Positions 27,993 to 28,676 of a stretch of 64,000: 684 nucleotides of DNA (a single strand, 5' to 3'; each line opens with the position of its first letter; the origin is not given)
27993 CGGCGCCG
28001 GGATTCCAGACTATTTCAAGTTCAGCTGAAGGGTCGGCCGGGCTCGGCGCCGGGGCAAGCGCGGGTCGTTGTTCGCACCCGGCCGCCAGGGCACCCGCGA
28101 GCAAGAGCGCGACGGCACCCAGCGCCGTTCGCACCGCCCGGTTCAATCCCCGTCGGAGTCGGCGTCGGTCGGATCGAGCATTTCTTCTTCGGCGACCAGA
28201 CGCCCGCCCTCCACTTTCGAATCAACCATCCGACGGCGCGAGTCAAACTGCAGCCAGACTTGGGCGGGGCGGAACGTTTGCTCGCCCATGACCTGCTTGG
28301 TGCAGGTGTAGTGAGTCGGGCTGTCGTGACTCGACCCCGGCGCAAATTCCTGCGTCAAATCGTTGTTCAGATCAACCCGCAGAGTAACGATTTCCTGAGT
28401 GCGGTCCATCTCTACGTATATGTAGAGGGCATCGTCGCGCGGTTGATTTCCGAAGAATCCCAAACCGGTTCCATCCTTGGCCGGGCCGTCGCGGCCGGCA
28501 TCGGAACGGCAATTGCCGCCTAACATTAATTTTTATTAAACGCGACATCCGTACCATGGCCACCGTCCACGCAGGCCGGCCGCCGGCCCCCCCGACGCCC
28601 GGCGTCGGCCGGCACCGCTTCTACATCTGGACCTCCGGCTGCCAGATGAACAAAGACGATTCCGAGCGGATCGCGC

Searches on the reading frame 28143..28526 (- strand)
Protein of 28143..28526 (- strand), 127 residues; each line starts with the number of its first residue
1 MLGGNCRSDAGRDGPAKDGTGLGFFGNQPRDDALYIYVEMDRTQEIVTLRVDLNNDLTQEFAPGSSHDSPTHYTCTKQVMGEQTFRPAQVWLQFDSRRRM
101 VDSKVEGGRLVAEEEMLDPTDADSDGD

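Call 4: search_protein_families(library=pfam, proteins=[window:28143-28526:-], max_evalue=0.01)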
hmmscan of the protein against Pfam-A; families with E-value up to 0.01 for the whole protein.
window:28143-28526:- (127 aa): 0 families

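Call 32: search_protein_families(library=ncbifam, proteins=[window:28143-28526:-], max_evalue=0.001)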
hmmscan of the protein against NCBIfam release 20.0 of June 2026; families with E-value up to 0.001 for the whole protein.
window:28143-28526:- (127 aa): 0 families

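Call 34: find_homologous_proteins(query=window:28143-28526:-, max_evalue=0.001)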
Query window:28143-28526:- (127 aa): 8 proteins with E <= 0.001 among 9 candidates.
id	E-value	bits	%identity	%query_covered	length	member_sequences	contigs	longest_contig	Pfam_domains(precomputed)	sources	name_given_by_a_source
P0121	4.1e-80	284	98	100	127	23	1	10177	-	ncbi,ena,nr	ncbi:MAG: hypothetical protein OXL33_01225 [Chloroflexota bacterium]|nr:hypothetical protein [Chloro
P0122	4.4e-77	274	96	100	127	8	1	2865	-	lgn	-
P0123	1.2e-71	257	92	98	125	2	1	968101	-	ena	-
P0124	7.5e-61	222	93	76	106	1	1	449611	-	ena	-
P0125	8.4e-58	212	91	83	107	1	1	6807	-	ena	-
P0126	1.7e-56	208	76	99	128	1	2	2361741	-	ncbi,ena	-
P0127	2.0e-50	188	77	83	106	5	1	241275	-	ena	-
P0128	6.5e-44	167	72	75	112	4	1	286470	-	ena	-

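Call 45: search_protein_representatives(alignment_id=A2)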
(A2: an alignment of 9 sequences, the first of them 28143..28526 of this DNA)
Query: 9 sequences, 127 profile positions. Proteins with E-value up to 0.001 (for the whole library): 151; up to 1e-10: 12; up to 1e-30: 1. The best 150 are listed.
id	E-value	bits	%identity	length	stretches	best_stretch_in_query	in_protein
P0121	5.9e-76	268.7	-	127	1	1-127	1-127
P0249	2.6e-22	95.3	-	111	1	22-125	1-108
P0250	2.0e-20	89.2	-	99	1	22-115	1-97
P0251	6.9e-17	77.8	-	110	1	22-121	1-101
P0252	5.7e-16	74.8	-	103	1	24-116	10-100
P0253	1.6e-13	66.9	-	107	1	23-117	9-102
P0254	1.2e-12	64.0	-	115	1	28-117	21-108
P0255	1.4e-12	63.8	-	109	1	26-122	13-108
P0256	5.7e-11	58.6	-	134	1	24-118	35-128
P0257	7.5e-11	58.2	-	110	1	26-118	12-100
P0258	7.7e-11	58.2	-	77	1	36-112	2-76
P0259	8.9e-11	58.0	-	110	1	26-123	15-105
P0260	2.0e-10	56.9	-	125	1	27-127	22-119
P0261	2.3e-10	56.7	-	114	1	23-120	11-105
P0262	3.3e-10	56.2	-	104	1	30-115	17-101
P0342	2.5e-05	40.4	-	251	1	21-114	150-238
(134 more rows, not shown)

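Call 46: search_protein_families(library=pfam, proteins=[P0249, P0250, P0251, P0252, P0253, P0254, P0255, P0256, P0257, P0342], max_evalue=1)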
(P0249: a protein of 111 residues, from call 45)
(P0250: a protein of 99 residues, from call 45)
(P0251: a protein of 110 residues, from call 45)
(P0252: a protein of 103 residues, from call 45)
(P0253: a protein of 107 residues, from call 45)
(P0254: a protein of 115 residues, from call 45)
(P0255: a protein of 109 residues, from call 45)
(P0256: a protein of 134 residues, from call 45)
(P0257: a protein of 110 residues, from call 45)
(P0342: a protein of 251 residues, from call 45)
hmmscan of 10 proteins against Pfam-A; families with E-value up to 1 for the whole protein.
P0249 (111 aa): 0 families

P0250 (99 aa): 0 families

P0251 (110 aa): 2 families
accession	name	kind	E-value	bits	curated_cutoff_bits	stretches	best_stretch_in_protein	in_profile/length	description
PF16249.12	DUF4906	-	0.071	13.7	27.7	1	17-54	35-70/73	Domain of unknown function (DUF4906)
PF01466.24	Skp1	-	0.24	11.7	22.3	1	23-42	17-36/48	Skp1 family, dimerisation domain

P0252 (103 aa): 4 families
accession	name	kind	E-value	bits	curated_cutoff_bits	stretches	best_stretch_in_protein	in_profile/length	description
PF14255.11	Cys_rich_CPXG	-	0.00024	21.4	25.2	1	24-47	1-23/52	Cysteine-rich CPXCG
PF02620.22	YceD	-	0.03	14.8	33.2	1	24-51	11-38/119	Large ribosomal RNA subunit accumulation protein YceD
PF05907.18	CXXC_Zn-b_euk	-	0.048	14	22.9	1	7-46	11-51/155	CXXC motif containing zinc binding protein, eukaryotic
PF13248.11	Zn_ribbon_3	-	0.12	12.3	27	1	23-36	2-15/26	zinc-ribbon domain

P0253 (107 aa): 4 families
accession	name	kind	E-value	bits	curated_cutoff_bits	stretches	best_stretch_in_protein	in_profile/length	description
PF14255.11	Cys_rich_CPXG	-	4.2e-05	23.8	25.2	1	25-48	1-23/52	Cysteine-rich CPXCG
PF00527.23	E7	-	0.0038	17.8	27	1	13-39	42-68/92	E7 protein, Early protein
PF02620.22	YceD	-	0.024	15.1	33.2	0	22-45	8-31/119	Large ribosomal RNA subunit accumulation protein YceD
PF05907.18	CXXC_Zn-b_euk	-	0.15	12.4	22.9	1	8-43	12-47/155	CXXC motif containing zinc binding protein, eukaryotic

P0254 (115 aa): 4 families
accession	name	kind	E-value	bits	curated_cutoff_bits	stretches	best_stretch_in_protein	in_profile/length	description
PF14255.11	Cys_rich_CPXG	-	0.0027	18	25.2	0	31-54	1-23/52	Cysteine-rich CPXCG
PF11792.14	Baculo_LEF5_C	-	0.08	13.1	24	1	17-38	21-42/42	Baculoviridae late expression factor 5 C-terminal domain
PF05876.18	GpA_ATPase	-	0.11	12.5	25.6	1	18-43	183-207/247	Phage terminase large subunit gpA, ATPase domain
PF11331.13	Zn_ribbon_12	-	0.15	12.2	27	1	29-43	30-44/45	EDR4 zinc-ribbon domain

P0255 (109 aa): 3 families
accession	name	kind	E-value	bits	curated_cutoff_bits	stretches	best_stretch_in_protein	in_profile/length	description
PF14255.11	Cys_rich_CPXG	-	0.0079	16.5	25.2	1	27-49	2-23/52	Cysteine-rich CPXCG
PF10892.13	DUF2688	-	0.032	14.2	25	1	26-37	8-19/56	Protein of unknown function (DUF2688)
PF02290.20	SRP14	-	0.21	12.4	27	1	2-31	5-34/106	Signal recognition particle 14kD protein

P0256 (134 aa): 2 families
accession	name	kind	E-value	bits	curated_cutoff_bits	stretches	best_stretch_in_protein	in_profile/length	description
PF14255.11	Cys_rich_CPXG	-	0.024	15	25.2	0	51-75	1-24/52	Cysteine-rich CPXCG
PF05907.18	CXXC_Zn-b_euk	-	0.052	13.9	22.9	1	31-87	10-65/155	CXXC motif containing zinc binding protein, eukaryotic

P0257 (110 aa): 0 families

P0342 (251 aa): 2 families
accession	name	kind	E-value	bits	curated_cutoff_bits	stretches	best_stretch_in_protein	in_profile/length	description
PF12158.14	DUF3592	-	0.011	16.8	25.3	1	52-109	13-77/84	Domain of unknown function (DUF3592)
PF13567.11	DUF4131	-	0.028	14.6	31.6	1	7-70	26-89/165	Domain of unknown function (DUF4131)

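Call 47: predict_structure(alignment_id=A2)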
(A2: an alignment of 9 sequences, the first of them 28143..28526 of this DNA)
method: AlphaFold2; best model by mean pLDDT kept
length: 127 residues; sequences in the alignment: 9
mean_pLDDT: 63.4   pTM: 0.51
mean pLDDT of the five models: 63.4, 49.4, 41.6, 36.7, 35.5
residues with pLDDT >= 90: 0; 70-90: 67; 50-70: 19; < 50: 41
segments of 3 or more residues with pLDDT < 50: 1-30, 118-127
pLDDT, mean of each block of 10 residues (from residue 1): 33 31 39 78 83 74 55 79 78 79 85 61 42
secondary structure, 60 per line:
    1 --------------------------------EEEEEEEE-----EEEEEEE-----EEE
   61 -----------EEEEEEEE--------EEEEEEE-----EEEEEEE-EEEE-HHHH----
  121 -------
elements in order: E33-40 E46-52 E58-60 E72-79 E88-94 E100-106 E108-111 H113-116

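Call 70: find_encoding_contigs(protein=P0249, flank=5000, max_places=2)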
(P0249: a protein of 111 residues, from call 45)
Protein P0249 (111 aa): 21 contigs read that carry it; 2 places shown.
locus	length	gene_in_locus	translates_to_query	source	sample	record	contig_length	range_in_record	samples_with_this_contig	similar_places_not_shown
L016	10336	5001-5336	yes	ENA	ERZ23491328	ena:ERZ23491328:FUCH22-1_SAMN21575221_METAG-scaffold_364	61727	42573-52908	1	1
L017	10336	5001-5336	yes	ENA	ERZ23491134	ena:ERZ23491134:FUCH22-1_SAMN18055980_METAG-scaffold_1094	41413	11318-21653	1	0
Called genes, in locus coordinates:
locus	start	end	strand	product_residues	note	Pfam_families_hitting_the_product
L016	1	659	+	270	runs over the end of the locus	PF03692:CxxCxxCC (weak)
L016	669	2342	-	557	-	-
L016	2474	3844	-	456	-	PF00919:UPF0004, PF04055:Radical_SAM, PF01938:TRAM (faint)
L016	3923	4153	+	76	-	-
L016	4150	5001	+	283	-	PF01370:Epimerase, PF04321:RmlD_sub_bind, PF01073:3Beta_HSD, PF02719:Polysacc_synt_2, PF16363:GDP_Man_Dehyd, PF07993:NAD_binding_4 (weak)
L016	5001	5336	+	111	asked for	-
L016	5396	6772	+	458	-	PF04932:Wzy_C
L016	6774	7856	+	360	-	PF13439:Glyco_transf_4, PF13579:Glyco_trans_4_4 (weak), PF20706:GT4-conflict, PF00534:Glycos_transf_1, PF13692:Glyco_trans_1_4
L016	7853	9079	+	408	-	PF00534:Glycos_transf_1, PF13692:Glyco_trans_1_4, PF13524:Glyco_trans_1_2 (faint)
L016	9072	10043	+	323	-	PF00535:Glycos_transf_2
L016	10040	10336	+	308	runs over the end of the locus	PF13641:Glyco_tranf_2_3, PF00535:Glycos_transf_2, PF13632:Glyco_trans_2_3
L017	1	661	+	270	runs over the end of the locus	PF03692:CxxCxxCC (weak)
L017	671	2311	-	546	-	-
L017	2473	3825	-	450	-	PF00919:UPF0004, PF04055:Radical_SAM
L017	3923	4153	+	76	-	-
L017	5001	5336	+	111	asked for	-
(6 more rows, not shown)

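Call 71: find_encoding_contigs(protein=P0250, flank=5000, max_places=2)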
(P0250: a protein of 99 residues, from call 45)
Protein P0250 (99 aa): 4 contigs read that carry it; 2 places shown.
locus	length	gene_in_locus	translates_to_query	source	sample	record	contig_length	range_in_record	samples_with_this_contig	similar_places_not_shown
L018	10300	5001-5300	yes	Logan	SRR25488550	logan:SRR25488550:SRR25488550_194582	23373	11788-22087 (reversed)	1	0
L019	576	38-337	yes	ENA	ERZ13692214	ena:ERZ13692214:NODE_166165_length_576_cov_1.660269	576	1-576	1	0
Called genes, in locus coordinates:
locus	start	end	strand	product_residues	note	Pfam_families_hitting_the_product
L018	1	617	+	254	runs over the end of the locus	PF03692:CxxCxxCC (weak)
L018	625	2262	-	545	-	PF23381:Beta-prop_IFT122_1st (faint)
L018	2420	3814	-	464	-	PF00919:UPF0004, PF04055:Radical_SAM, PF01938:TRAM (weak)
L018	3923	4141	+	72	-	-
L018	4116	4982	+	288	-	PF01370:Epimerase, PF04321:RmlD_sub_bind, PF02719:Polysacc_synt_2, PF16363:GDP_Man_Dehyd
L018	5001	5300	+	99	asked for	-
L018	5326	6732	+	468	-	PF04932:Wzy_C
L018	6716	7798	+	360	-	PF13439:Glyco_transf_4, PF13579:Glyco_trans_4_4 (weak), PF20706:GT4-conflict, PF00534:Glycos_transf_1, PF13692:Glyco_trans_1_4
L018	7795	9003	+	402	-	PF13439:Glyco_transf_4 (weak), PF13692:Glyco_trans_1_4, PF13524:Glyco_trans_1_2 (faint)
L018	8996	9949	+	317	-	PF00535:Glycos_transf_2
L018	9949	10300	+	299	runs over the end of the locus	PF13641:Glyco_tranf_2_3, PF00535:Glycos_transf_2, PF13632:Glyco_trans_2_3 (weak), PF02709:Glyco_transf_7C (faint)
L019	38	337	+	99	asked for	-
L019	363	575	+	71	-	?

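Call 72: find_encoding_contigs(protein=P0249, flank=10000, max_places=1)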
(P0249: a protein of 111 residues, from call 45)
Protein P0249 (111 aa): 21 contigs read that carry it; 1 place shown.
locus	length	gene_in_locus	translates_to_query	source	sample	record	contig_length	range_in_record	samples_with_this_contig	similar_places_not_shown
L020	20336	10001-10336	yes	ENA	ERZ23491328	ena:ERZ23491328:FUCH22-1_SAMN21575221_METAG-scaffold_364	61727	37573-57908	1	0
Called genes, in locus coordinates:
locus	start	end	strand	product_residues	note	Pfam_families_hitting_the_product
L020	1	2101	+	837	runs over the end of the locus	PF02861:Clp_N, PF02861:Clp_N, PF13191:AAA_16 (weak), PF00004:AAA, PF17871:AAA_lid_9, PF07724:AAA_2, PF07728:AAA_5, PF10431:ClpB_D2-small, +9 more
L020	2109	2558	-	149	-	PF00578:AhpC-TSA, PF08534:Redoxin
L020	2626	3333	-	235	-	PF00230:MIP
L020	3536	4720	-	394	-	PF00583:Acetyltransf_1 (faint), PF13527:Acetyltransf_9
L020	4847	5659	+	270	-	PF03692:CxxCxxCC (weak)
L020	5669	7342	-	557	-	-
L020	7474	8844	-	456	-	PF00919:UPF0004, PF04055:Radical_SAM, PF01938:TRAM (faint)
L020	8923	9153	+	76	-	-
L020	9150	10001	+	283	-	PF01370:Epimerase, PF04321:RmlD_sub_bind, PF01073:3Beta_HSD, PF02719:Polysacc_synt_2, PF16363:GDP_Man_Dehyd, PF07993:NAD_binding_4 (weak)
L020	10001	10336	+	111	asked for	-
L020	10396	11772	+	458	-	PF04932:Wzy_C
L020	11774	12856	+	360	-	PF13439:Glyco_transf_4, PF13579:Glyco_trans_4_4 (weak), PF20706:GT4-conflict, PF00534:Glycos_transf_1, PF13692:Glyco_trans_1_4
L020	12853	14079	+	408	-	PF00534:Glycos_transf_1, PF13692:Glyco_trans_1_4, PF13524:Glyco_trans_1_2 (faint)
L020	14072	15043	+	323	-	PF00535:Glycos_transf_2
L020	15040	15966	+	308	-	PF13641:Glyco_tranf_2_3, PF00535:Glycos_transf_2, PF13632:Glyco_trans_2_3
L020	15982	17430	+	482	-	PF13727:CoA_binding_3, PF02397:Bac_transf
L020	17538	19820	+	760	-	PF06739:SBBP (faint), PF08450:SGL (faint), PF13449:Phytase-like (faint), PF20067:SSL_N (faint), PF23500:DUF7133 (faint), PF25021:TEN_NHL (weak), PF01436:NHL (weak), PF25021:TEN_NHL (weak), +1 more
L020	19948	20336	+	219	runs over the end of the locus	PF01025:GrpE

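Call 74: find_encoding_contigs(protein=P0252, flank=6000, max_places=2)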
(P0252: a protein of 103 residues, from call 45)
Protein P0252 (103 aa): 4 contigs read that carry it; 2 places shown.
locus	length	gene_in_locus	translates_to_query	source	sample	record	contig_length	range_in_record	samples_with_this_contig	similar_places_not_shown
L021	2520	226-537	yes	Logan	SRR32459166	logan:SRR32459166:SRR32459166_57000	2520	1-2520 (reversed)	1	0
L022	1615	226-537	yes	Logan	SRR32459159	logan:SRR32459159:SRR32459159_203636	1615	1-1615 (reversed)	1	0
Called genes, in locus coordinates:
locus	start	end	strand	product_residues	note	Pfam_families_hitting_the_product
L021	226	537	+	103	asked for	-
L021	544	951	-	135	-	PF00903:Glyoxalase, PF13468:Glyoxalase_3, PF13669:Glyoxalase_4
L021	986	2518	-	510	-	?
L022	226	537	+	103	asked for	-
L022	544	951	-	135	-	PF00903:Glyoxalase, PF13468:Glyoxalase_3, PF13669:Glyoxalase_4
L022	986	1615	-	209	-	?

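Call 75: find_encoding_contigs(protein=P0255, flank=6000, max_places=2)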
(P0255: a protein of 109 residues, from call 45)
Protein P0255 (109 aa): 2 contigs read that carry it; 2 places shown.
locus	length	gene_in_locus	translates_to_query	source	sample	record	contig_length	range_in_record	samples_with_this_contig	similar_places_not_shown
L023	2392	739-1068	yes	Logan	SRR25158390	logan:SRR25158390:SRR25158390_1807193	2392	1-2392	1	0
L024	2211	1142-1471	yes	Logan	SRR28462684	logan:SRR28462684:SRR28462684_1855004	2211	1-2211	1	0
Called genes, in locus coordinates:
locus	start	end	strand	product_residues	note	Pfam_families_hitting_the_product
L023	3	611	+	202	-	?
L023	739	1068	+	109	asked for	-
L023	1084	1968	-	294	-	-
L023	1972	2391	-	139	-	?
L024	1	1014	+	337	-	?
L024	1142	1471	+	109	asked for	-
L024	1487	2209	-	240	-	?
